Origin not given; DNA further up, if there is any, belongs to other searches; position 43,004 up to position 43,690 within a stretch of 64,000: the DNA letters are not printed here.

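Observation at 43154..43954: TIR domain fused to an unrecognised N-terminal domain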

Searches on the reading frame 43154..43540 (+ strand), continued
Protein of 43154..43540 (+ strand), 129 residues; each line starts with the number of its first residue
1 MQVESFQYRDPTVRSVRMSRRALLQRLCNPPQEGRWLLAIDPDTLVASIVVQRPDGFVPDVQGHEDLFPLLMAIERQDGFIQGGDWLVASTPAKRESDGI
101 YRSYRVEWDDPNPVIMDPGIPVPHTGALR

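Call 50: search_protein_families(library=pfam, proteins=[L024:3922-5328:+, L024:5935-7419:+, L024:7643-8020:+, L024:8033-8335:+, L024:8897-9655:+, L024:9671-10816:+, L024:10797-11174:+, L024:11356-11727:+, L024:12346-14010:+, L024:14139-14975:+], max_evalue=0.001)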
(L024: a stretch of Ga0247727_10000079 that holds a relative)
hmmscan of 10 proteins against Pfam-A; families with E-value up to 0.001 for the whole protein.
L024:3922-5328:+ (468 aa): 1 family
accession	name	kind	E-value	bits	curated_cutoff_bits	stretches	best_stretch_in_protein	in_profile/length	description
PF09587.15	PGA_cap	-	1.1e-69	235.2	27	1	121-368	2-254/255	Bacterial capsule synthesis protein PGA_cap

L024:5935-7419:+ (494 aa): 1 family
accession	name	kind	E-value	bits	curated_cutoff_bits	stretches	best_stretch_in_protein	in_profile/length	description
PF11013.13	DUF2851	-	1.1e-65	222.6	25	1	10-433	1-369/375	Protein of unknown function (DUF2851)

L024:7643-8020:+ (125 aa): 1 family
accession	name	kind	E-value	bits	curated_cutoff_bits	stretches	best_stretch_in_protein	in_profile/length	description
PF13701.12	DDE_Tnp_1_4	-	8.7e-11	41.1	34.7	1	12-93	164-245/435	Transposase DDE domain group 1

L024:8033-8335:+ (100 aa): 0 families

L024:8897-9655:+ (252 aa): 2 families
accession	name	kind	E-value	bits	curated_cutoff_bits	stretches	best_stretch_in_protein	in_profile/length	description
PF02348.25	CTP_transf_3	-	2.3e-61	207.8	22.6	1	5-220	2-217/217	Cytidylyltransferase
PF12804.13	NTP_transf_3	-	3e-10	40.9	27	1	18-109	15-106/160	MobA-like NTP transferase domain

L024:9671-10816:+ (381 aa): 5 families
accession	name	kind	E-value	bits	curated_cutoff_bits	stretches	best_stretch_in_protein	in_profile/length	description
PF13676.11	TIR_2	-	2.8e-29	102.5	28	1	239-359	1-121/122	TIR domain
PF18865.6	AbiJ_NTD5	-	1.1e-25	89.8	26.7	1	10-99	3-92/93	AbiJ N-terminal domain 5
PF01582.25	TIR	-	1.3e-08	35.3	21.3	1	245-336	12-101/179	TIR domain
PF08937.16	ThsB_TIR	-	0.00081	20.2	21.2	0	240-319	1-86/100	Thoeris protein ThsB, TIR-like domain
PF10137.14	CAP12-PCTIR_TIR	-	0.00088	19.7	24.7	0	238-301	1-64/119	CAP12/Pycsar effector protein, TIR domain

L024:10797-11174:+ (125 aa): 0 families

L024:11356-11727:+ (123 aa): 1 family
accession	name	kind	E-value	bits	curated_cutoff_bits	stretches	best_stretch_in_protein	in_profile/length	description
PF10387.14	DUF2442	-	2.6e-16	60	23.9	1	18-83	3-69/72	Protein of unknown function (DUF2442)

L024:12346-14010:+ (554 aa): 3 families
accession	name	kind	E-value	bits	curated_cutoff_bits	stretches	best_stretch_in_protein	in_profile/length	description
PF06418.20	CTP_synth_N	-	1.8e-127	424.7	26.1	1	8-274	1-265/265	CTP synthase N-terminus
PF00117.34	GATase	-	3.8e-40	138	22.8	1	319-543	2-189/190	Glutamine amidotransferase class-I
PF07722.19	Peptidase_C26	-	1.4e-07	31.9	20.5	1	384-526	98-219/219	Peptidase C26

L024:14139-14975:+ (278 aa): 1 family
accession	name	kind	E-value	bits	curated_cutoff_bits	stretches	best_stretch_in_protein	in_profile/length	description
PF00793.26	DAHP_synth_1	-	5.1e-67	226.1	25.5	1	9-270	9-266/270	DAHP synthetase I family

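Call 51: search_protein_families(library=pfam, proteins=[L019:6015-6899:+, L019:7296-8411:+, L019:8378-9202:+, L019:10564-11226:+, L019:11532-12794:+, L026:3915-4934:+, L026:5233-6957:+, L026:7582-8004:+, L016:529-1881:+, L016:2204-4108:+], max_evalue=0.001)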
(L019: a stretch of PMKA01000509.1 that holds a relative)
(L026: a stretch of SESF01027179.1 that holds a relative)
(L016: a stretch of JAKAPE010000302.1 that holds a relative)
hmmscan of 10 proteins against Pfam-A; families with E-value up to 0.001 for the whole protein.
L019:6015-6899:+ (294 aa): 1 family
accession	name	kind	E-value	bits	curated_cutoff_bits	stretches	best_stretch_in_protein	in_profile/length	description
PF03787.20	RAMPs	-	1.3e-21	78.5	22.1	1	7-287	1-188/189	RAMP superfamily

L019:7296-8411:+ (371 aa): 1 family
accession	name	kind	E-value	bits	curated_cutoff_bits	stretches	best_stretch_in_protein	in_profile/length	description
PF03787.20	RAMPs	-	1.1e-07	33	22.1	1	108-279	18-189/189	RAMP superfamily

L019:8378-9202:+ (274 aa): 0 families

L019:10564-11226:+ (220 aa): 0 families

L019:11532-12794:+ (420 aa): 1 family
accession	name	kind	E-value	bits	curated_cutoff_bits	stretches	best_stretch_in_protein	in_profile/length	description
PF09623.16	Cas_NE0113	-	3.6e-19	69.8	23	1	41-258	2-185/208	CRISPR-associated protein NE0113 (Cas_NE0113)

L026:3915-4934:+ (339 aa): 1 family
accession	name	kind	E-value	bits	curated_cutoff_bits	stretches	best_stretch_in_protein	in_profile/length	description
PF03787.20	RAMPs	-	6.6e-22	79.4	22.1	1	11-319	4-188/189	RAMP superfamily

L026:5233-6957:+ (574 aa): 1 family
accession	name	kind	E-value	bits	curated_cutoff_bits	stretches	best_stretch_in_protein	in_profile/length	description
PF03787.20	RAMPs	-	3e-05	25.1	22.1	1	173-437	22-188/189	RAMP superfamily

L026:7582-8004:+ (140 aa): 0 families

L016:529-1881:+ (450 aa): 1 family
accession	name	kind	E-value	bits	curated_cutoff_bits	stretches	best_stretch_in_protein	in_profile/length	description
PF09623.16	Cas_NE0113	-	2.8e-20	73.4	23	1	115-235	65-174/208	CRISPR-associated protein NE0113 (Cas_NE0113)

L016:2204-4108:+ (634 aa): 3 families
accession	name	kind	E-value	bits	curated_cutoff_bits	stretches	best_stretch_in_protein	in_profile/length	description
PF09651.16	Cas_APE2256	-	5.7e-26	91.4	24.8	1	49-181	1-135/136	CRISPR-associated protein (Cas_APE2256)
PF13328.12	HD_4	-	3.8e-18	66.1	27.2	1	451-577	1-134/156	HD domain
PF01966.28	HD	-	1.9e-06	28.6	22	1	473-566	2-115/116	HD domain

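Call 56: search_protein_families(library=pfam, proteins=[L025:64-1218:+, L010:3028-4221:+, L010:4205-4990:+, L010:5305-5835:+, L014:2078-2491:+, L014:1258-1959:+, L015:64-1089:+, L015:2701-3162:+], max_evalue=0.01)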
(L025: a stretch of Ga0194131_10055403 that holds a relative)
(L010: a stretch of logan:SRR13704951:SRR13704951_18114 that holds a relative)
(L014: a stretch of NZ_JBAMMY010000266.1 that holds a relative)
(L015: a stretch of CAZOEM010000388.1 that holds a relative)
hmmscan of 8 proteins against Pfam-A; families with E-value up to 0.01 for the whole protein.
L025:64-1218:+ (384 aa): 0 families

L010:3028-4221:+ (397 aa): 0 families

L010:4205-4990:+ (261 aa): 0 families

L010:5305-5835:+ (176 aa): 1 family
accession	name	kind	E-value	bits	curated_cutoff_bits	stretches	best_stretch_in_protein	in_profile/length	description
PF18145.6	SAVED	-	4.6e-10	40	26.2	1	39-159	59-177/190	SMODS-associated and fused to various effectors sensor domain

L014:2078-2491:+ (137 aa): 0 families

L014:1258-1959:+ (233 aa): 0 families

L015:64-1089:+ (341 aa): 1 family
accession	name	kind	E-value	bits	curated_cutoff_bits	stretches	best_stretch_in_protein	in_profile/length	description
PF10091.15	Glycoamylase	-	5.7e-33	114.7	27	1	34-268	4-209/221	Putative glucoamylase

L015:2701-3162:+ (153 aa): 1 family
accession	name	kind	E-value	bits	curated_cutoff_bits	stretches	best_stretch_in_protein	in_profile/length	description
PF01850.27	PIN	-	6.9e-06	27.1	23.6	1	32-136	16-118/120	PIN domain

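Call 58: fold_search(model_id=the predicted structure, library=viral)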
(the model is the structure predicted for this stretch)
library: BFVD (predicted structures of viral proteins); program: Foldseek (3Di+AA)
matches with E <= 10: 277; with E <= 0.001: 0
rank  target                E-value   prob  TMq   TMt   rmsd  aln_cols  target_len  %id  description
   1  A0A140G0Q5            6.3e-01  0.05  0.14  0.06  14.2        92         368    9  ORF080 [Infectious spleen and kidney necrosis virus]
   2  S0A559                9.8e-01  0.03  0.15  0.13  13.1       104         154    9  Uncharacterized protein [Cellulophaga phage phi4:1]
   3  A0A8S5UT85            1.1e+00  0.16  0.18  0.06   3.9        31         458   32  Chromosome partitioning protein [Siphoviridae sp. ct4fm14]
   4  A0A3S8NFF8            1.1e+00  0.03  0.16  0.06  16.8       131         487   13  (no name in the UniProt tables at hand)
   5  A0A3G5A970            1.3e+00  0.05  0.16  0.11   8.5        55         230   18  Putative ubiquitin fusion degradation protein [Hyperionvirus sp.]
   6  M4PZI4                1.3e+00  0.06  0.17  0.13   8.3        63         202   17  (no name in the UniProt tables at hand)
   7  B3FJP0                1.4e+00  0.11  0.17  0.29   5.2        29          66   14  Uncharacterized protein [Pseudomonas phage 201phi2-1]
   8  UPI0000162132         1.4e+00  0.04  0.21  0.17  11.0       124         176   13  (no name look-up for this kind of identifier)
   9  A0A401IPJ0            1.6e+00  0.03  0.17  0.03  12.2       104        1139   10  Wsv216-like protein [Penaeus monodon endogenous nimavirus]
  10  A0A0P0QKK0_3          1.8e+00  0.05  0.17  0.02   9.9        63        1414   16  (no name in the UniProt tables at hand)
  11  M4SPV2                2.0e+00  0.01  0.14  0.11  15.6       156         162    9  Structural protein [Cellulophaga phage phiST]
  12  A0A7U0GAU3            2.1e+00  0.03  0.13  0.23   8.4        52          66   15  Uncharacterized protein [Klebsiella phage vB_KpP_FBKp16]
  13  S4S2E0                2.4e+00  0.05  0.24  0.05  18.0        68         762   13  (no name in the UniProt tables at hand)
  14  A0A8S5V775            2.5e+00  0.14  0.21  0.04   1.9        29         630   34  Uncharacterized protein [CrAss-like virus sp. ctXt06]
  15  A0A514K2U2            2.5e+00  0.08  0.14  0.02   2.0        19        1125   26  IgA FC receptor [Nitrosopumilus spindle-shaped virus]
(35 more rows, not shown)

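Call 60: find_encoding_contigs(protein=P0139, flank=9000, max_places=2)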
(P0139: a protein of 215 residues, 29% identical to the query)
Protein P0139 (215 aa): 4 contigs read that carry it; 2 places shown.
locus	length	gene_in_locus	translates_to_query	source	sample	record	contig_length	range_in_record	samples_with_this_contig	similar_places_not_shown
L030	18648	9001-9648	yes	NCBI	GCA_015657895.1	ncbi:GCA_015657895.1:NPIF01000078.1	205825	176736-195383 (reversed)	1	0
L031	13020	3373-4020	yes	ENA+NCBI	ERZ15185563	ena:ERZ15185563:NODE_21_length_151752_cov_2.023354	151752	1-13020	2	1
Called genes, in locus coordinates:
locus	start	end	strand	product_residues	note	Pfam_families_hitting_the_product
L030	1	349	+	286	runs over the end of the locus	PF05175:MTS (weak), PF13847:Methyltransf_31, PF08241:Methyltransf_11, PF08242:Methyltransf_12, PF13649:Methyltransf_25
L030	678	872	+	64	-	-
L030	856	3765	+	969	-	-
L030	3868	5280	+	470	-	PF22126:C2c1_RuvC-like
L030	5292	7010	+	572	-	PF01930:Cas_Cas4, PF01867:Cas_Cas1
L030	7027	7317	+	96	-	PF09827:CRISPR_Cas2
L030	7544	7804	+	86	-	-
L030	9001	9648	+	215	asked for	-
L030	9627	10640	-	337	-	PF08279:HTH_11 (weak), PF13384:HTH_23 (faint), PF13280:WYL, PF25583:WCX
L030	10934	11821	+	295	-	PF25509:DUF7916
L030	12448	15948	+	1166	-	PF23914:TPR_CcmH_CycH, PF07719:TPR_2 (weak), PF12895:ANAPC3 (weak), PF13424:TPR_12 (weak), PF13432:TPR_16, PF14559:TPR_19 (weak), PF13432:TPR_16, PF14559:TPR_19, +14 more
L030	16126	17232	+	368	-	PF04607:RelA_SpoT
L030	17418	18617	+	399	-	PF01411:tRNA-synt_2c (weak), PF07973:tRNA_SAD (weak)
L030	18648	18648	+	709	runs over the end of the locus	PF02629:CoA_binding (weak), PF13380:CoA_binding_2, PF13607:Succ_CoA_lig, PF19045:Ligase_CoA_2, PF13549:ATP-grasp_5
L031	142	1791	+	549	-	PF01930:Cas_Cas4, PF01867:Cas_Cas1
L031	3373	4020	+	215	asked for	-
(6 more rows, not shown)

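Call 61: find_encoding_contigs(protein=P0148, flank=9000, max_places=2)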
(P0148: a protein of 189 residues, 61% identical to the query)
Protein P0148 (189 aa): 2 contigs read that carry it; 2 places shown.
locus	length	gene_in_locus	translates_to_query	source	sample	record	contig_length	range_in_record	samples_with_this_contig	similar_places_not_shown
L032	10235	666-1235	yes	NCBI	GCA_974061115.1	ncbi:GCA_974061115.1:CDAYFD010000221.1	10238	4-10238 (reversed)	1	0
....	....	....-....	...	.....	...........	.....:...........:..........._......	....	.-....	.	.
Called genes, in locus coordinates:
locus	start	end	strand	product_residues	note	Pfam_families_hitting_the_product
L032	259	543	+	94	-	PF01258:zf-dskA_traR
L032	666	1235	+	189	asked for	-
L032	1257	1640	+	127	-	-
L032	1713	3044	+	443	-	PF09002:Card1_endonuc (weak)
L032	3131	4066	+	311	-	-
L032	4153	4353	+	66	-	-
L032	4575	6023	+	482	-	PF01408:GFO_IDH_MocA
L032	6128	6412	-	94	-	PF09827:CRISPR_Cas2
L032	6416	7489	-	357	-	PF01867:Cas_Cas1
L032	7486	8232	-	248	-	-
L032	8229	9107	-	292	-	PF00078:RVT_1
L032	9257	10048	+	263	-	-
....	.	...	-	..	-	?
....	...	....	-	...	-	-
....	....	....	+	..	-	-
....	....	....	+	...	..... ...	-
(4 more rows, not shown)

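Call 75: search_protein_families(library=phrogs, proteins=[window:43154-43528:+, P0147, P0154, P0146], max_evalue=0.01)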
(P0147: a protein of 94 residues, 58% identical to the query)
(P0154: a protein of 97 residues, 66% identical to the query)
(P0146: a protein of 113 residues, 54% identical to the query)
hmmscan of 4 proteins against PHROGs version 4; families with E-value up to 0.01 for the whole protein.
window:43154-43528:+ (125 aa): 0 families

P0147 (94 aa): 0 families

P0154 (97 aa): 0 families

P0146 (113 aa): 0 families

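Call 79: search_protein_families(library=pfam, alignment_id=A2, max_evalue=5)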
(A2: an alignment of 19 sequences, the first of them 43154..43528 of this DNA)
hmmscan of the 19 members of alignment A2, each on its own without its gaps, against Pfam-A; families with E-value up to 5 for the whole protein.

A. member 1, window:43154-43528:+ (125 aa): 1 family
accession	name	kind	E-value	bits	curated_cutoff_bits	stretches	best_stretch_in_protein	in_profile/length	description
PF05876.18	GpA_ATPase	-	0.079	13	25.6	1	48-105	131-186/247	Phage terminase large subunit gpA, ATPase domain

B. families by the number of members that match (of 19 scanned): 2 families
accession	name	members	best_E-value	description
PF05876.18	GpA_ATPase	2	0.01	Phage terminase large subunit gpA, ATPase domain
PF18390.7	GlgX_C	1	0.16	Glycogen debranching enzyme C-terminal domain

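Call 80: search_solved_structures(query=A2, max_evalue=10)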
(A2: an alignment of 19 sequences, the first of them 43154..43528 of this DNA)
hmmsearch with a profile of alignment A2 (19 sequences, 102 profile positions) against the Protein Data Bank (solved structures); distinct sequences matched with E-value up to 10: 2.
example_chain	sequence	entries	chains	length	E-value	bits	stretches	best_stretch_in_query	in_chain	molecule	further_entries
3qdk_A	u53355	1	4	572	0.99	12.5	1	65-101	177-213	Ribulokinase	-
4ntz_A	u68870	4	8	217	1.5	11.9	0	10-58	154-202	Adenylate kinase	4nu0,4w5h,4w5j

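Call 81: search_dna_similar(query=window:43154-43528:+, collection=plasmids, mode=protein, max_evalue=0.001)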
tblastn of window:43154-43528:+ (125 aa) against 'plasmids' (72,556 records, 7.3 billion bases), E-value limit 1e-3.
No match.

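Call 84: search_dna_similar(query=window:43154-43528:+, collection=phages, mode=protein, max_evalue=0.001)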
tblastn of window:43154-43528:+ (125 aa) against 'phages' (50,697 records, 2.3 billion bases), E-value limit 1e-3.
No match.
